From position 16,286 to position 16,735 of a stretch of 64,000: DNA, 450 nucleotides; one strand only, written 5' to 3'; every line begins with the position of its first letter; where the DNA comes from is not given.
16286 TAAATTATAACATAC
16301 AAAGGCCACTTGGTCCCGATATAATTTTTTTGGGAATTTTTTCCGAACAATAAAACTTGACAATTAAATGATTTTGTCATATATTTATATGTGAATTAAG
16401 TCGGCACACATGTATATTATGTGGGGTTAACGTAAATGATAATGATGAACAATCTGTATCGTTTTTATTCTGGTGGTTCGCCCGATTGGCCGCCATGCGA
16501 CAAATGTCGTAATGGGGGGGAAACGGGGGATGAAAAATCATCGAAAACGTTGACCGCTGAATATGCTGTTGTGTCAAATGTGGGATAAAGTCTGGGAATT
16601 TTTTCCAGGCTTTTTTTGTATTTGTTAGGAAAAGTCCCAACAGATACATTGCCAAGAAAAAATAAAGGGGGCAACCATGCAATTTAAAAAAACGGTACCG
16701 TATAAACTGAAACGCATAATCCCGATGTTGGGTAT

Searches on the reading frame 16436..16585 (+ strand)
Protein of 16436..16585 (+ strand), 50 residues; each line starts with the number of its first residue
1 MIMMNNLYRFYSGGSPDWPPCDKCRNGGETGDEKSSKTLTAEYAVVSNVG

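Call 58: search_protein_families(library=padloc, proteins=[window:16436-16585:+], max_evalue=0.01)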
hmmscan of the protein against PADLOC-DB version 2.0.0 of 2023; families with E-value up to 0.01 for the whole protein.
window:16436-16585:+ (50 aa): 0 families

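Call 59: search_protein_families(library=phrogs, proteins=[window:16436-16585:+], max_evalue=0.01)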
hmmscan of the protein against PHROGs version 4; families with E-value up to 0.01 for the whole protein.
window:16436-16585:+ (50 aa): 0 families

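Call 83: search_protein_families(library=pfam, proteins=[window:16436-16585:+], max_evalue=0.01)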
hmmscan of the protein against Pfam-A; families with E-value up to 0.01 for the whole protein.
window:16436-16585:+ (50 aa): 0 families
